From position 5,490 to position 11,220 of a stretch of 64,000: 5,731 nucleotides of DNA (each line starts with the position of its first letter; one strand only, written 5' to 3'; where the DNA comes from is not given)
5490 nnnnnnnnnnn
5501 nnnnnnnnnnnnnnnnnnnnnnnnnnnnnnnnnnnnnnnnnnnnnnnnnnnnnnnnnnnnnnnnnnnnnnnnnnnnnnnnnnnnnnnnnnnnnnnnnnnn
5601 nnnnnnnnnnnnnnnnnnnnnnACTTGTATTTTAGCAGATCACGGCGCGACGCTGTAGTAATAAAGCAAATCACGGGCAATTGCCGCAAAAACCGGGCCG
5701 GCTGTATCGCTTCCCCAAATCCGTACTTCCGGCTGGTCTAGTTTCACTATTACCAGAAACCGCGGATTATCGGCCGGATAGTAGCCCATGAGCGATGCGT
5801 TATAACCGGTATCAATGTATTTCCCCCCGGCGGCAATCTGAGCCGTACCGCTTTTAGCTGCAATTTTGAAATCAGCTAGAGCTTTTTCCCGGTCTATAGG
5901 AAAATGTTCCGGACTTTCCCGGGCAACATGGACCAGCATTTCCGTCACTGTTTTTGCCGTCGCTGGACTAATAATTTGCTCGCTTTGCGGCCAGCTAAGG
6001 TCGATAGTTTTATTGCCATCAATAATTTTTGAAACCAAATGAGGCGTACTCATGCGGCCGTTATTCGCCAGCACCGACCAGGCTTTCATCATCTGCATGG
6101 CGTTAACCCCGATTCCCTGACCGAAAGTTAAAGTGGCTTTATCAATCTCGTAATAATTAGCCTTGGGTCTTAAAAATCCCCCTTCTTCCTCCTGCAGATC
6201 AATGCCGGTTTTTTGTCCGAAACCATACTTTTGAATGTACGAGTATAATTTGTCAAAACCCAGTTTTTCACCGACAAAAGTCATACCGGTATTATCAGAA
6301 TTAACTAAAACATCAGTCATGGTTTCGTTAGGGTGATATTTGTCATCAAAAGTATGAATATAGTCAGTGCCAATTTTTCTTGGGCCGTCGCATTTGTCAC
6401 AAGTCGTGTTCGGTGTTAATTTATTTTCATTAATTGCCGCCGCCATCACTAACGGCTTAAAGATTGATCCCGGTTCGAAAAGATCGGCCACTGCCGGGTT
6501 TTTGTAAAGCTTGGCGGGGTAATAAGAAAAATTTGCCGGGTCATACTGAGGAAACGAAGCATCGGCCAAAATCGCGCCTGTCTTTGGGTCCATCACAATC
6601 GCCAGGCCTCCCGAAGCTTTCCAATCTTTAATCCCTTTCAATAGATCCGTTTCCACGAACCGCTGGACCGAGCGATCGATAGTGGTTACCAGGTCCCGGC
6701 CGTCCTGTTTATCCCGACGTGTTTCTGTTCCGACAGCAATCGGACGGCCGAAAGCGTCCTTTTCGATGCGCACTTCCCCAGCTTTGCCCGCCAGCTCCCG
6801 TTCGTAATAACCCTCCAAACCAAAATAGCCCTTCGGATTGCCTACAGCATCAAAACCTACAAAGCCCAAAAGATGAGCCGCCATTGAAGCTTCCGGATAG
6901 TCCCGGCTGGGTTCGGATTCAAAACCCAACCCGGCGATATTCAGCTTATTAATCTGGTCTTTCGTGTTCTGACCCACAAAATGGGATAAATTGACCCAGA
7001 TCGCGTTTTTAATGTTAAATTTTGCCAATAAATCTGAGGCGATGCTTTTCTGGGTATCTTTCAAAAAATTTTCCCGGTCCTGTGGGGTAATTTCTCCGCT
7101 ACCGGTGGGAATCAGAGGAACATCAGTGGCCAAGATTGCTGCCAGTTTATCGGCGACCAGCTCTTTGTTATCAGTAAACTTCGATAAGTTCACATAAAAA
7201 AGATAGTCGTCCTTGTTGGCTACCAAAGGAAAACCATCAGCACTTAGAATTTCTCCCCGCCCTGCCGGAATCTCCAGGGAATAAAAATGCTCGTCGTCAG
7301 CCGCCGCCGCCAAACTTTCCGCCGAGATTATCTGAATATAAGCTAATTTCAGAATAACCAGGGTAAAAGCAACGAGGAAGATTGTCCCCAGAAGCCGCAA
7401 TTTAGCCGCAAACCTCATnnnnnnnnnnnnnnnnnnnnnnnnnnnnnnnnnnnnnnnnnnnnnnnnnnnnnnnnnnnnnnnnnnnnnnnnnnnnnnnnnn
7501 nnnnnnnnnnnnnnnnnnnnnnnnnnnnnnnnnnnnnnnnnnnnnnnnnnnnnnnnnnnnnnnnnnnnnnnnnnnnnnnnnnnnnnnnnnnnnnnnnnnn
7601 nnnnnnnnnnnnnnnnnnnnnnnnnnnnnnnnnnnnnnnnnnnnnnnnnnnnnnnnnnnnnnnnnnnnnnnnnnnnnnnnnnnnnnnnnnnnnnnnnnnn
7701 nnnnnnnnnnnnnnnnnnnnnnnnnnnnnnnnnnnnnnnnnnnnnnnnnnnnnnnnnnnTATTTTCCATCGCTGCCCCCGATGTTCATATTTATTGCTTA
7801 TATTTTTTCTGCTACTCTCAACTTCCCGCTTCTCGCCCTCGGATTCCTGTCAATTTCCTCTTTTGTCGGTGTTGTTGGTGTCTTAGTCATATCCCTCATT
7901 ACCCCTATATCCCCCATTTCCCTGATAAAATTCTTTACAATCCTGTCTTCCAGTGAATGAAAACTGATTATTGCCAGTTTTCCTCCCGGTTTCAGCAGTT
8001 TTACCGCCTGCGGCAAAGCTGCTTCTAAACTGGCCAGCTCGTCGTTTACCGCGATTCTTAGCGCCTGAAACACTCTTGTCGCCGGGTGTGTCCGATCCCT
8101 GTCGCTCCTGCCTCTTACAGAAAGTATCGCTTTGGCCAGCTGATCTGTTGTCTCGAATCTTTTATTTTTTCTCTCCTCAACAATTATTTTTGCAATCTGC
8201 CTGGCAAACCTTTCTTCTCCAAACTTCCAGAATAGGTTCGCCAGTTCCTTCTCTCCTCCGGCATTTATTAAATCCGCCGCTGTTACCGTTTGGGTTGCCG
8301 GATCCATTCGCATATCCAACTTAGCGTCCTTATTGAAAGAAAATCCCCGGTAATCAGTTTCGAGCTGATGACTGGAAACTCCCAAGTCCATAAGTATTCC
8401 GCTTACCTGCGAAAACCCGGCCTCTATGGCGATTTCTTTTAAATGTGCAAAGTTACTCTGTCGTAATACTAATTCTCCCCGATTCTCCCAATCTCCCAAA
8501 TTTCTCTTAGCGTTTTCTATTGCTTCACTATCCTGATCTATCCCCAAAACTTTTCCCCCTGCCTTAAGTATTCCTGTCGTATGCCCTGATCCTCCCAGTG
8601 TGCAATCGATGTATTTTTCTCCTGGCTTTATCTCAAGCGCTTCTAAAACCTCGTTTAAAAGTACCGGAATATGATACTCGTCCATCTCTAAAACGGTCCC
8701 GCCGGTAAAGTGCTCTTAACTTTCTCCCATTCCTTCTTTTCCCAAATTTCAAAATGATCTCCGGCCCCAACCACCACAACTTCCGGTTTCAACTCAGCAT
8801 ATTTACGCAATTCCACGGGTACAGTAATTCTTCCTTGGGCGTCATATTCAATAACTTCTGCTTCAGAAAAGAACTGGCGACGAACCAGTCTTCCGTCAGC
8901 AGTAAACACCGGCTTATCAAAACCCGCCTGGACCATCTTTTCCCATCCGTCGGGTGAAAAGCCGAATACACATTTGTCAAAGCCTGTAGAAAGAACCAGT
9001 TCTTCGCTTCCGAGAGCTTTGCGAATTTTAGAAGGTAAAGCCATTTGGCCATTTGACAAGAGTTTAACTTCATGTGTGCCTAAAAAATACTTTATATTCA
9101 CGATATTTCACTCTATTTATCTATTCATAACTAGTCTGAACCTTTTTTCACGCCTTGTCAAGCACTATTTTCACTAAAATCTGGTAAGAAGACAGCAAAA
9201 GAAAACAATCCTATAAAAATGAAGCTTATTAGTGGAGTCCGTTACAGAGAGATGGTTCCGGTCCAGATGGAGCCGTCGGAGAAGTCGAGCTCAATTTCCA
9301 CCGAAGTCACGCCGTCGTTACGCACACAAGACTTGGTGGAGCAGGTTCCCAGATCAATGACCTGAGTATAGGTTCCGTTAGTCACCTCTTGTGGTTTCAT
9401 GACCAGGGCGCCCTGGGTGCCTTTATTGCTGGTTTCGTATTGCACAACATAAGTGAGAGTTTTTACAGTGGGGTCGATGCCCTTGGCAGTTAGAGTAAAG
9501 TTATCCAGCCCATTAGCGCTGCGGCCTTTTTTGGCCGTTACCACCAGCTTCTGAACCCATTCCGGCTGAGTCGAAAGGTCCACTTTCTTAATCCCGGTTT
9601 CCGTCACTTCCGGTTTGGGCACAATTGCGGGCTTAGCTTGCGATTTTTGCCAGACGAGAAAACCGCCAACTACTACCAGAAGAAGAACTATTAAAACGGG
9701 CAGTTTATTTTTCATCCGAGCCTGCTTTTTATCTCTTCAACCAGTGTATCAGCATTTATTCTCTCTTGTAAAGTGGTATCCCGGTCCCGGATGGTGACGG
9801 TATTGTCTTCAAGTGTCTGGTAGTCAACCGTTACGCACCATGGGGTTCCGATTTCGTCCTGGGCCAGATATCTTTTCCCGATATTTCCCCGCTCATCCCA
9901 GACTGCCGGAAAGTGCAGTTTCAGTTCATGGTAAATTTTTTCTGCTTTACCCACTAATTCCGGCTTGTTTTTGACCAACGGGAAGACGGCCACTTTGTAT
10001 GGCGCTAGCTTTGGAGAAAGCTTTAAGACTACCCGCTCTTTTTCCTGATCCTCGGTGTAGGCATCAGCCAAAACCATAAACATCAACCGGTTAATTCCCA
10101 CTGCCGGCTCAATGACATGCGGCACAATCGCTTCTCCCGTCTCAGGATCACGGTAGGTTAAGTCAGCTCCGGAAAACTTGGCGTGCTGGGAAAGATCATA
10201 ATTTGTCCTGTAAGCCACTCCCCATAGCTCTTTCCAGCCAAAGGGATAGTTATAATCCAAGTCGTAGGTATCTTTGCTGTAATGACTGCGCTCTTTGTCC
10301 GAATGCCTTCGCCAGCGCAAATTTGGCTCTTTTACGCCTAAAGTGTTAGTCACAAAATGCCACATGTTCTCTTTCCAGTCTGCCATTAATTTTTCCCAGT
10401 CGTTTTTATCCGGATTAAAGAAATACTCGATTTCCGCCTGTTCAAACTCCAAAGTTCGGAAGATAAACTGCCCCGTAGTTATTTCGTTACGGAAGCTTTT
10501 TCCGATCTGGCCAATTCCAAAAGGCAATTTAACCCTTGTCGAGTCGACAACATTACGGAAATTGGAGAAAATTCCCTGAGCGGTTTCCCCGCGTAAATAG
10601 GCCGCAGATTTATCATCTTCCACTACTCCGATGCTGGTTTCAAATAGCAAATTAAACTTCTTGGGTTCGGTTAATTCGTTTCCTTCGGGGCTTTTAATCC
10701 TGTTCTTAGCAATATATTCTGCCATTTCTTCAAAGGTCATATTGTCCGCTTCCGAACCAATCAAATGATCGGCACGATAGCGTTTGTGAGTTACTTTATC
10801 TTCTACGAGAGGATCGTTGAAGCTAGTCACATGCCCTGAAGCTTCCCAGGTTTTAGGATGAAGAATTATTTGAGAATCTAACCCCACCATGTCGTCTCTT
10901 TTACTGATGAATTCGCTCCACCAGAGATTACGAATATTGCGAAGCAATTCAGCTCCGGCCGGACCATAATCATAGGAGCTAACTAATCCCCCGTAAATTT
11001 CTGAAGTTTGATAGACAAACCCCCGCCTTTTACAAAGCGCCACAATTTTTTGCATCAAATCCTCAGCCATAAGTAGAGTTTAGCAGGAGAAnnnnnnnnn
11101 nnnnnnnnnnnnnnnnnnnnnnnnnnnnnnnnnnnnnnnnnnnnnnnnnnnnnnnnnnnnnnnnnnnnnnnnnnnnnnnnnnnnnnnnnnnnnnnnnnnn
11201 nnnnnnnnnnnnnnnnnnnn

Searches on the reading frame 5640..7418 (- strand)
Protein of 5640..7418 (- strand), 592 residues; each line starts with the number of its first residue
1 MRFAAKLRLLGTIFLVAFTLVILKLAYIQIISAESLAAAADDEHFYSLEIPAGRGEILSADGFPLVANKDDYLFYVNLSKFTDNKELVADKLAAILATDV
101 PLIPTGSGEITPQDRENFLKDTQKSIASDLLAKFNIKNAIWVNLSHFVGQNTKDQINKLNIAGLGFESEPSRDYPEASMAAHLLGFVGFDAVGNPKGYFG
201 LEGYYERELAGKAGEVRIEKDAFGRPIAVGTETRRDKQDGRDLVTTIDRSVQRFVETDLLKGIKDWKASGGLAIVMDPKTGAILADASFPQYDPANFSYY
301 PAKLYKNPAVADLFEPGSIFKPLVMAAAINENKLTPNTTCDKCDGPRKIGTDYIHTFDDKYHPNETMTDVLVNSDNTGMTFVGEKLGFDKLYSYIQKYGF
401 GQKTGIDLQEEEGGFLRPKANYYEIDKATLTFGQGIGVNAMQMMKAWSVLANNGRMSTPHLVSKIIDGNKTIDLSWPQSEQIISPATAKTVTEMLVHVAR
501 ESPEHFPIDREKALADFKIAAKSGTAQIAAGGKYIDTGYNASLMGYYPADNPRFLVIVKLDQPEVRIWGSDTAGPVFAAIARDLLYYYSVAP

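Call 10: search_protein_families(library=pfam, proteins=[window:5640-7418:-], max_evalue=0.001)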
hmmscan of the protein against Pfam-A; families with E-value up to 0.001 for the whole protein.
window:5640-7418:- (592 aa): 3 families
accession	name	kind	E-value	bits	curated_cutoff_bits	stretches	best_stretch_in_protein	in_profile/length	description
PF00905.27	Transpeptidase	-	3.1e-70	237.2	22.1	1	271-580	1-297/299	Penicillin binding protein transpeptidase domain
PF03717.20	PBP_dimer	-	4.6e-19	70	24.4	1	50-228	2-177/180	Penicillin-binding Protein dimerisation domain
PF13354.11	Beta-lactamase2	-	2.5e-05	24.2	22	1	313-403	20-115/214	Beta-lactamase enzyme family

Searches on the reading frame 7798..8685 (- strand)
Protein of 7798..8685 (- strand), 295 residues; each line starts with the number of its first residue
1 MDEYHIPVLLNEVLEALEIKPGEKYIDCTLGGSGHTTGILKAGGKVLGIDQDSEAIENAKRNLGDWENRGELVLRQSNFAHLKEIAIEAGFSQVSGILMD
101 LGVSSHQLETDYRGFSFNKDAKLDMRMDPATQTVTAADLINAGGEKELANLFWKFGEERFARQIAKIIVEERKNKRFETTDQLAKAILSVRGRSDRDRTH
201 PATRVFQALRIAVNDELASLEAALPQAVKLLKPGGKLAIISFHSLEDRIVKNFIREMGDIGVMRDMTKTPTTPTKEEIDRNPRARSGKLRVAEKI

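Call 10: search_protein_families(library=pfam, proteins=[window:7798-8685:-], max_evalue=0.001)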
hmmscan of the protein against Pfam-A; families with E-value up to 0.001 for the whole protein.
window:7798-8685:- (295 aa): 4 families
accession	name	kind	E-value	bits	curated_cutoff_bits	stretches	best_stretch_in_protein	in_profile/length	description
PF01795.25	Methyltransf_5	-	2.2e-102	343.1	27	1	4-295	3-309/309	MraW methylase family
PF13847.12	Methyltransf_31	-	5.7e-05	23.3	27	0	20-84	2-68/145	Methyltransferase domain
PF08241.18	Methyltransf_11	-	0.00022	22.2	21.2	0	32-82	6-54/95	Methyltransferase domain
PF08242.18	Methyltransf_12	-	0.00063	20.9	30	0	32-70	6-47/98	Methyltransferase domain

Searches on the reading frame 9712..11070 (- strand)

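Call 10: search_protein_families(library=pfam, proteins=[window:9712-11070:-], max_evalue=0.001)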
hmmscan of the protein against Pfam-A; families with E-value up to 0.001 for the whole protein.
window:9712-11070:- (452 aa): 2 families
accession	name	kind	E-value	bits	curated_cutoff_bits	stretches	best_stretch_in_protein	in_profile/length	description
PF03129.25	HGTP_anticodon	-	5.9e-20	71.7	21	1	359-449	1-93/94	Anticodon binding domain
PF00587.30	tRNA-synt_2b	-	1.8e-08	35.1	29.3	1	151-335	4-177/179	tRNA synthetase class II core domain (G, H, P, S and T)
